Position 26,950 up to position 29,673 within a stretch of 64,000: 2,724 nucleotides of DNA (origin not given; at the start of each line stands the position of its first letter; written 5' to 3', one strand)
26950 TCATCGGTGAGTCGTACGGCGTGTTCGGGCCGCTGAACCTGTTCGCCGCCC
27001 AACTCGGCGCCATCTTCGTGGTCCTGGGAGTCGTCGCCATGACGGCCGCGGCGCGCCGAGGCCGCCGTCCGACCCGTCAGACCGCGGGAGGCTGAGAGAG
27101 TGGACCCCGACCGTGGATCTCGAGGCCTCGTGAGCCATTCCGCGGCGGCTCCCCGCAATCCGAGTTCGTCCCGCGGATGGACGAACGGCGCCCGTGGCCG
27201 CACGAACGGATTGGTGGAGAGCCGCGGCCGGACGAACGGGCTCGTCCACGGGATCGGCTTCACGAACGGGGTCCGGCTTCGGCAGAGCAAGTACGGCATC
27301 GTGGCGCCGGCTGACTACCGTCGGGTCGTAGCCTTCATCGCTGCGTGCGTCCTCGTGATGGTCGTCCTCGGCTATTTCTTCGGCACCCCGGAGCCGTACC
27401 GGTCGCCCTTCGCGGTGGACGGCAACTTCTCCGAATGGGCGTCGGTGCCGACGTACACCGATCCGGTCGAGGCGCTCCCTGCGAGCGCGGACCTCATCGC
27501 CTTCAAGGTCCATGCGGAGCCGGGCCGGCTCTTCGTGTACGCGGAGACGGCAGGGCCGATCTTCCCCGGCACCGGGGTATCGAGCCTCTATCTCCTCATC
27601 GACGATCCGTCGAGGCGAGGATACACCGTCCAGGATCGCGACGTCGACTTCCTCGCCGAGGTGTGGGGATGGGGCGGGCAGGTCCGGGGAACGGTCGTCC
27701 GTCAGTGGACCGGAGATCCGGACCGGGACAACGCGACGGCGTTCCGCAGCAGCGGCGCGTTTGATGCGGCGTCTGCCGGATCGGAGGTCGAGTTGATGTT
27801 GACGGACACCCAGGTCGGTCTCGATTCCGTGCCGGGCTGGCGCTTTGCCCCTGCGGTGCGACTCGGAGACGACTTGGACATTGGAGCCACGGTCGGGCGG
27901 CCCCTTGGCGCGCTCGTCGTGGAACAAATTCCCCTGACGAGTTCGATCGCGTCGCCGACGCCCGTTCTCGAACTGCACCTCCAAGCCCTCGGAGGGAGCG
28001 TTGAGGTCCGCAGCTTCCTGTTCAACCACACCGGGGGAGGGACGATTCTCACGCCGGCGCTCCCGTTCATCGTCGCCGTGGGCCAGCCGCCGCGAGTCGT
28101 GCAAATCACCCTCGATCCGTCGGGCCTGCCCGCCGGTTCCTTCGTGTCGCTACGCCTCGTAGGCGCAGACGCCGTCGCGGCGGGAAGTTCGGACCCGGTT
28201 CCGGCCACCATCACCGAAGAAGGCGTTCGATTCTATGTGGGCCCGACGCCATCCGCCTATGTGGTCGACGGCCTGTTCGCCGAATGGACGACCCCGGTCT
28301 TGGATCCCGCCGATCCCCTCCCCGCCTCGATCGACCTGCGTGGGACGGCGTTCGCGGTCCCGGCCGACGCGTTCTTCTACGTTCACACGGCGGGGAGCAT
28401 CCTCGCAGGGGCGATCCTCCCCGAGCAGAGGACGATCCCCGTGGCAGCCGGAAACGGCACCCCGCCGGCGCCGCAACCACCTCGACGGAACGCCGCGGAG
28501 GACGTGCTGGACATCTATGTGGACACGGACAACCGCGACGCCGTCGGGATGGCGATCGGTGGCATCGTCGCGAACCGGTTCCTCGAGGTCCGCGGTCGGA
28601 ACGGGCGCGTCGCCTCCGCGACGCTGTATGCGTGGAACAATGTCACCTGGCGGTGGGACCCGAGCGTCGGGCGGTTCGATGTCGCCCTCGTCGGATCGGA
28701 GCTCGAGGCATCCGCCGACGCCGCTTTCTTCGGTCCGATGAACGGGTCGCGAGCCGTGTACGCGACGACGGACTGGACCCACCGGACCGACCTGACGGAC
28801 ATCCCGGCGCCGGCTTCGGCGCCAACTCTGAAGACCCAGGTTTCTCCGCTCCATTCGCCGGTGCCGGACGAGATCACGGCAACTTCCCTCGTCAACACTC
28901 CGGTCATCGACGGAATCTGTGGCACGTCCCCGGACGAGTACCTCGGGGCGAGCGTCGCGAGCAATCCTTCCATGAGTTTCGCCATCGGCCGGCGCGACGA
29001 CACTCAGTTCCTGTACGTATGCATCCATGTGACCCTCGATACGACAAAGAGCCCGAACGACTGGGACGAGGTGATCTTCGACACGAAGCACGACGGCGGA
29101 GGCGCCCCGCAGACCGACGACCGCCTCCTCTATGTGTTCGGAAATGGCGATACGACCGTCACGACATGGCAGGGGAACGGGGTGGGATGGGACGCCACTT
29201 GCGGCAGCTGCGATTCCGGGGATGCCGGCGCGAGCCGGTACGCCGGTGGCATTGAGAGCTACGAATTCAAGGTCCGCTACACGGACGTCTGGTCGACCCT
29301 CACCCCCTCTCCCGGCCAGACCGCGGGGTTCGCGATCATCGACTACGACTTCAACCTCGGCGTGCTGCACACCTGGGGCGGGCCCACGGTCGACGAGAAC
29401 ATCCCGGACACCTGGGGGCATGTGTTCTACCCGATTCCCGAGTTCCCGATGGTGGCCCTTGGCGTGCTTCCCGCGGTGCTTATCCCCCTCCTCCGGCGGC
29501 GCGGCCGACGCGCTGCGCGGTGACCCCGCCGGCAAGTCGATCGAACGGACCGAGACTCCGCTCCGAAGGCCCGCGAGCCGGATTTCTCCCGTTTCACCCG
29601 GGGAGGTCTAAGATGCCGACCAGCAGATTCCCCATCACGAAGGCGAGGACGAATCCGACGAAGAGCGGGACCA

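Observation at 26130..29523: Split variant of the same receptor architecture: Zn-ribbon/acidic/2-TM protein immediately followed by a TNG-repeat/TM/surface protein with PEF-CTERM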

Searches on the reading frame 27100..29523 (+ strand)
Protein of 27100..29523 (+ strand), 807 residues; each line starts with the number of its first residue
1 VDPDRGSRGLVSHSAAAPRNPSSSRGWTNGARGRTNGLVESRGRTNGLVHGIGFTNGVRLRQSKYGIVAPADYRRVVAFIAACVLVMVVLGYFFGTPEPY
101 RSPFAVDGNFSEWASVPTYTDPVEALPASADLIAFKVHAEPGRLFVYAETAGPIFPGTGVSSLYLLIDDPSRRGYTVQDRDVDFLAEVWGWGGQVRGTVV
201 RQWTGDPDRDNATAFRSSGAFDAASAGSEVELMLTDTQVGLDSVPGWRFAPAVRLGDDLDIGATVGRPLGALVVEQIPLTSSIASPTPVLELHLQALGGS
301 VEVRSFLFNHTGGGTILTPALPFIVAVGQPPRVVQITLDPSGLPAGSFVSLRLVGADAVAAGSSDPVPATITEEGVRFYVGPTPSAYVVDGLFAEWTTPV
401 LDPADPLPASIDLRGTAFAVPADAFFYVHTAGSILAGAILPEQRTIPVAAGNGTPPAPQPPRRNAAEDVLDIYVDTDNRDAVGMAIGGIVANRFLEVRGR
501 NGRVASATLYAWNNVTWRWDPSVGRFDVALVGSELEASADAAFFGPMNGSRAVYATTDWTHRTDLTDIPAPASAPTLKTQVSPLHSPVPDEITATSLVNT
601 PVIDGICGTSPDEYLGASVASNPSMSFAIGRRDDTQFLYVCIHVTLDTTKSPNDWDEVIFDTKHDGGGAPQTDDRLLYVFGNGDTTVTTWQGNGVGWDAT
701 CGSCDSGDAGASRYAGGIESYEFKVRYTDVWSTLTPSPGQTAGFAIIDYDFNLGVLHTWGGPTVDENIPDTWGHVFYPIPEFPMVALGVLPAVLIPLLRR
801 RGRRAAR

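Call 3: search_protein_families(library=pfam, proteins=[window:27100-29523:+], max_evalue=0.1)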
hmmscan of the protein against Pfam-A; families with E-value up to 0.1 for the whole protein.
window:27100-29523:+ (807 aa): 0 families

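Call 4: search_protein_families(library=ncbifam, proteins=[window:27100-29523:+], max_evalue=0.1)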
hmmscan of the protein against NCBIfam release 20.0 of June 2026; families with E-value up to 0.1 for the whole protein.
window:27100-29523:+ (807 aa): 0 families

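Call 11: find_homologous_proteins(query=window:27100-29523:+)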
Query window:27100-29523:+ (807 aa): 20 proteins with E <= 0.001 among 8000 candidates.
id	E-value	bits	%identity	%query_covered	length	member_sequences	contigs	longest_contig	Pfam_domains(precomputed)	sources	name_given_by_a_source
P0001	0.0e+0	1678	91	100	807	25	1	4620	-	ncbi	-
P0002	0.0e+0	1607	87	99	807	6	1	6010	-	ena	-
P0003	0.0e+0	1570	84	100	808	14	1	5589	-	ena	-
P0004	0.0e+0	1313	88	82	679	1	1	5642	-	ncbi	-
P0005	0.0e+0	1062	86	65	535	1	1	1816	-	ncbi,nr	ncbi:MAG TPA: hypothetical protein VEM95_00770, partial [Thermoplasmata archaeon]|nr:hypothetical pr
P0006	8.9e-289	978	55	97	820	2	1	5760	-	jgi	-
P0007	7.1e-287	972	57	98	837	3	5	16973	-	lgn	-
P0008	2.6e-282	957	57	96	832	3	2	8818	-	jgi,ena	-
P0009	8.8e-281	952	55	96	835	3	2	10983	-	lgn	-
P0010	5.0e-276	936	55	97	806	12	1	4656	-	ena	-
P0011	1.1e-267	909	54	98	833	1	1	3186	-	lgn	-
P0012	5.1e-245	834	49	97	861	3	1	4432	-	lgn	-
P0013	6.0e-245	833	49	97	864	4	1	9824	-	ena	-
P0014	2.4e-244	831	49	97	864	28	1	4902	-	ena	-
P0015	2.8e-235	801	47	98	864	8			-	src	-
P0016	4.3e-218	745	47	99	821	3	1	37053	-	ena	-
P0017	1.8e-210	719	45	96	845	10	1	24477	-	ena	-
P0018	3.6e-202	692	45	94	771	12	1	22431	-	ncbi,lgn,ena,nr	ncbi:MAG TPA: hypothetical protein VJ400_04600 [Thermoplasmata archaeon]|nr:hypothetical protein [Th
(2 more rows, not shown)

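Call 12: find_encoding_contigs(protein=P0016, flank=10000, max_places=2)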
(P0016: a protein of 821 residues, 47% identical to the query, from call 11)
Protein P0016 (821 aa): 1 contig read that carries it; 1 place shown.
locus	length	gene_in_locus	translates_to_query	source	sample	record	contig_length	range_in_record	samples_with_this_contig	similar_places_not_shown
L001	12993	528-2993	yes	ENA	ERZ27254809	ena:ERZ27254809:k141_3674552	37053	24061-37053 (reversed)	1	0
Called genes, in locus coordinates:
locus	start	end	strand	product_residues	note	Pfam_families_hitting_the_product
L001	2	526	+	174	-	?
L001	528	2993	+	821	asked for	-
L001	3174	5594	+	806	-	-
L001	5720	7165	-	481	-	PF00171:Aldedh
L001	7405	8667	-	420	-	PF07690:MFS_1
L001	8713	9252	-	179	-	PF00293:NUDIX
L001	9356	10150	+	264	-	-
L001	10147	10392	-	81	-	-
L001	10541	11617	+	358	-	PF01571:GCV_T, PF08669:GCV_T_C, PF25455:Beta-barrel_CAF17_C (weak)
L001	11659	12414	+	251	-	PF13230:GATase_4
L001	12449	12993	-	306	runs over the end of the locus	PF01435:Peptidase_M48 (weak), PF05569:Peptidase_M56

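Call 13: find_encoding_contigs(protein=P0017, flank=10000, max_places=2)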
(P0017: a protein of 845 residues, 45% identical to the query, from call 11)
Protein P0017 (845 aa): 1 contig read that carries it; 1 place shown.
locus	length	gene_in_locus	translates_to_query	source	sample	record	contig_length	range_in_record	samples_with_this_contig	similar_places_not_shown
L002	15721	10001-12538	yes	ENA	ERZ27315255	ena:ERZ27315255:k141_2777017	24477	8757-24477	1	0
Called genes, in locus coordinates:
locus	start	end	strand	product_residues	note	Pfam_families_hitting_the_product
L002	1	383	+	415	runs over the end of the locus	PF02040:ArsB, PF03600:CitMHS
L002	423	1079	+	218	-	PF01135:PCMT, PF13649:Methyltransf_25 (weak)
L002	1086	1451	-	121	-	PF19479:DUF6015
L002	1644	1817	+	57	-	-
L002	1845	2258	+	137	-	PF13240:Zn_Ribbon_1 (weak), PF12773:DZR, PF13248:Zn_ribbon_3 (weak), PF13240:Zn_Ribbon_1 (weak)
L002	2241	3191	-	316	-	PF14464:Prok-JAB (weak)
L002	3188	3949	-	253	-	PF00899:ThiF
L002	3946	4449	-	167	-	PF08694:UFC1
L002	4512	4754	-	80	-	-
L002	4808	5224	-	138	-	PF14464:Prok-JAB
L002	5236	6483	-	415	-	PF00266:Aminotran_5, PF00155:Aminotran_1_2 (weak)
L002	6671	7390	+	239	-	PF05048:NosD, PF13229:Beta_helix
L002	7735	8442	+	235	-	PF13229:Beta_helix, PF05048:NosD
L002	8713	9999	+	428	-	-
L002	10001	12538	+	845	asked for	-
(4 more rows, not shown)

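Call 14: find_encoding_contigs(protein=P0018, flank=10000, max_places=2)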
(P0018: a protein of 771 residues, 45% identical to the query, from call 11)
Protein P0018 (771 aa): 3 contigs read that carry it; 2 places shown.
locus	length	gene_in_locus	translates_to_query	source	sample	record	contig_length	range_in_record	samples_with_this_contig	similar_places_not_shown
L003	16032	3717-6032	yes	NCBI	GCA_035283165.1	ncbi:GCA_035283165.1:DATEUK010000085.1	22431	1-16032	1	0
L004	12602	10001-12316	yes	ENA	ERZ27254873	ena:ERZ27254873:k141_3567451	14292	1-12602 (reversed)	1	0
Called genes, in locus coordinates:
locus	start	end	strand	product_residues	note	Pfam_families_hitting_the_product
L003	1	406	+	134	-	?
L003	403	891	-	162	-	PF03703:bPH_2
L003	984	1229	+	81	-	PF02700:PurS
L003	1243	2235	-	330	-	PF00004:AAA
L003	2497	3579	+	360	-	PF02037:SAP (weak)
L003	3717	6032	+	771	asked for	-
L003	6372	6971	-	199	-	-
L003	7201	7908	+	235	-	PF06745:ATPase, PF13481:AAA_25, PF23442:DUF7125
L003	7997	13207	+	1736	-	PF00082:Peptidase_S8, PF16656:Pur_ac_phosph_N (weak)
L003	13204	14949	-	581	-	PF00482:T2SSF (faint)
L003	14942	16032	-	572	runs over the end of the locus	PF00437:T2SSE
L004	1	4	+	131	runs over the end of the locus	-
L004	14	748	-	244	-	PF13481:AAA_25 (weak), PF06745:ATPase, PF23442:DUF7125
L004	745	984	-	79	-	-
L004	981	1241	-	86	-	-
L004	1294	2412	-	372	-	PF07690:MFS_1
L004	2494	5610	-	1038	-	PF07705:CARDB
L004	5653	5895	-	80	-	PF05239:PRC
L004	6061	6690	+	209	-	PF14464:Prok-JAB (faint)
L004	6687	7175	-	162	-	PF03703:bPH_2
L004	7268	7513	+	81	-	PF02700:PurS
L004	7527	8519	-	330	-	PF00004:AAA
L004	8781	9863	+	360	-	PF02037:SAP (weak)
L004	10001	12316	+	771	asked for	-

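Call 31: search_protein_representatives(alignment_id=A1)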
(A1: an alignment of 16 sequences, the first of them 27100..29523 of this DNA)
Query: 16 sequences, 819 profile positions. Proteins with E-value up to 0.001 (for the whole library): 1148; up to 1e-10: 786; up to 1e-30: 430. The best 150 are listed.
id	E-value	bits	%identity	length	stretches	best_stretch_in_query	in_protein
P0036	0.0e+00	1234.3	-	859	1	6-818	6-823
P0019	0.0e+00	1125.8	-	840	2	29-818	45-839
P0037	0.0e+00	1049.4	-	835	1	5-817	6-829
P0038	0.0e+00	1013.5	-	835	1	6-815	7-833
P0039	1.5e-282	956.1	-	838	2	34-817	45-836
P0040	1.0e-266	903.7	-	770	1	50-816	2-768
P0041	1.1e-191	655.5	-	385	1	438-817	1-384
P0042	7.5e-180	616.4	-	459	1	361-817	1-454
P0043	3.0e-179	614.4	-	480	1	21-465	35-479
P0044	2.1e-170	585.2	-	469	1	6-461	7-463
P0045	9.4e-153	526.8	-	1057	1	28-814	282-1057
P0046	1.7e-150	519.3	-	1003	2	23-817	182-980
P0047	1.9e-150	519.2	-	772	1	49-814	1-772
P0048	2.5e-147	508.9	-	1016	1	22-815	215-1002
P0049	1.2e-144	499.9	-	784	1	49-815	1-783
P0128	4.7e-66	240.0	-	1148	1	37-590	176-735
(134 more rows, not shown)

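Call 33: predict_structure(alignment_id=A1)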
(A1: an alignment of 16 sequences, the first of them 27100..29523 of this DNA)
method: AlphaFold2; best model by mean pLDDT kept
length: 807 residues; sequences in the alignment: 16
mean_pLDDT: 71.8   pTM: 0.54
mean pLDDT of the five models: 71.8, 68.2, 65.3, 63.9, 61.3
residues with pLDDT >= 90: 172; 70-90: 377; 50-70: 99; < 50: 159
segments of 3 or more residues with pLDDT < 50: 1-70, 95-100, 443-465, 561-589, 780-807
pLDDT, mean of each block of 10 residues (from residue 1): 29 25 24 25 25 34 40 65 74 49 81 86 83 90 90 77 88 80 88 82 78 75 92 86 76 82 80 91 92 92 93 89 91 95 88 92 88 87 80 79 60 81 87 73 39 25 53 75 62 82 82 61 86 90 82 68 30 31 32 79 82 71 75 92 80 88 74 90 88 80 90 86 95 83 84 69 63 70 33 40 35
secondary structure, 60 per line:
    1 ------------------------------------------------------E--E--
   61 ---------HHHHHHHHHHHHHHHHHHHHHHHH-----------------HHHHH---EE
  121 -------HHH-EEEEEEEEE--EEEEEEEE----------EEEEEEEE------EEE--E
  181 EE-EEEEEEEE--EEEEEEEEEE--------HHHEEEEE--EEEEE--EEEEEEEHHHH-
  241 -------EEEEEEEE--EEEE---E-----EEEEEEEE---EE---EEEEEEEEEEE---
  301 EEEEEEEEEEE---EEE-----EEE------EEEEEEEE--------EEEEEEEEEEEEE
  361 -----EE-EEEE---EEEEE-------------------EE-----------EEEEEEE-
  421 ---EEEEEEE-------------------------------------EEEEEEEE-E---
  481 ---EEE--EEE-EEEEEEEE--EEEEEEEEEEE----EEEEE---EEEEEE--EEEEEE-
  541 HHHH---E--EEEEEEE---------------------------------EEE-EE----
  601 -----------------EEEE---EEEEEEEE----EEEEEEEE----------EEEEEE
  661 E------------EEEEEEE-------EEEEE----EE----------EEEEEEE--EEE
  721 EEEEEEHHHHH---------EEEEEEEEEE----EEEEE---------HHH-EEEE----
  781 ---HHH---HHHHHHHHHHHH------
elements in order (helices of 4 or more, strands of 3 or more residues): H70-93 H111-115 E132-140 E143-150 E161-168 E175-177 E180-182 E184-191 E194-203 E215-219 E222-226 E229-235 H236-239 E248-255 E258-261 E271-278 E287-297 E301-311 E315-317 E323-325 E332-339 E348-360 E369-372 E376-380 E413-419 E424-430 E468-475 E484-486 E489-491 E493-500 E503-513 E518-522 E526-531 E534-539 H541-544 E551-557 E591-593 E618-621 E625-632 E637-644 E655-661 E674-680 E688-692 E709-715 E718-726 H727-731 E741-750 E755-759 E773-776 H790-801

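Call 38: fold_search(model_id=the predicted structure, library=pdb)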
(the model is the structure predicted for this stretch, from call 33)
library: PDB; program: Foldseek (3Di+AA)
matches with E <= 10: 1071; with E <= 0.001: 20
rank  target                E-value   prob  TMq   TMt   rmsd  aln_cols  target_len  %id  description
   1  1i82_A                2.6e-06  1.00  0.17  0.62   7.1       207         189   20  FAMILY 9 CARBOHYDRATE-BINDING MODULE FROM THERMOTOGA MARITIMA XYLANASE 10A WITH CELLOBIOSE (released 2001-06-13)
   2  7nwn                  1.3e-05  1.00  0.18  0.67   4.8       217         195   18  A carbohydrate binding module family 9 (CBM9) from Caldicellulsiruptor kristjanssonii (released 2021-07-07)
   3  4nen_A                1.5e-05  0.89  0.15  0.12  21.1       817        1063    8  An internal ligand-bound, metastable state of a leukocyte integrin, aXb2 (released 2014-01-15)
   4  7nwo                  1.6e-05  1.00  0.18  0.68   4.0       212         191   18  A carbohydrate binding module family 9 (CBM9) from Caldicellulosiruptor kristjanssonii in complex with glucose (released 2021-07-07)
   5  9ijj_4I               1.7e-05  0.60  0.09  0.03  43.2       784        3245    8  In situ structure of the central apparatus in mouse sperm axoneme. (released 2025-06-04)
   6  4g1e_A                6.8e-05  0.80  0.15  0.14  24.6       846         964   10  Crystal structure of integrin alpha V beta 3 with coil-coiled tag. (released 2012-12-12)
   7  4neh_A                1.1e-04  0.75  0.16  0.13  22.0       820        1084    8  An internal ligand-bound, metastable state of a leukocyte integrin, aXb2 (released 2014-01-15)
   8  6tav_D                1.9e-04  0.38  0.11  0.08  28.7       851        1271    9  Crystal structure of endopeptidase-induced alpha2-macroglobulin (released 2021-05-12)
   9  3dmk_B                2.0e-04  0.14  0.07  0.08  30.0       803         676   10  Crystal structure of Down Syndrome Cell Adhesion Molecule (DSCAM) isoform 1.30.30, N-terminal eight Ig domains (released 2008-10-07)
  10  7sqc_T1               2.1e-04  0.75  0.11  0.15  31.2       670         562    8  Ciliary C1 central pair apparatus isolated from Chlamydomonas reinhardtii (released 2022-04-13)
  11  8jp0                  3.4e-04  0.98  0.10  0.11  14.7       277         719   10  structure of human sodium-calciumexchanger NCX1 (released 2024-01-03)
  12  6o3o_D                5.3e-04  0.54  0.09  0.18  26.4       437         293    9  Structure of human DNAM-1 (CD226) bound to nectin-like protein-5 (necl-5) (released 2019-07-10)
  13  7q1y_A                5.9e-04  0.33  0.10  0.07  28.0       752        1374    9  X-ray structure of human A2ML1 (released 2022-04-20)
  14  8xen_A                5.9e-04  0.25  0.10  0.09  40.3       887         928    8  Cryo-EM structure of integrin ITGAV/ITGB3 complex, conformation 4 (released 2024-12-18)
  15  2v5y                  7.1e-04  0.20  0.08  0.11  41.4       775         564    8  Crystal structure of the receptor protein tyrosine phosphatase mu ectodomain (released 2007-09-11)
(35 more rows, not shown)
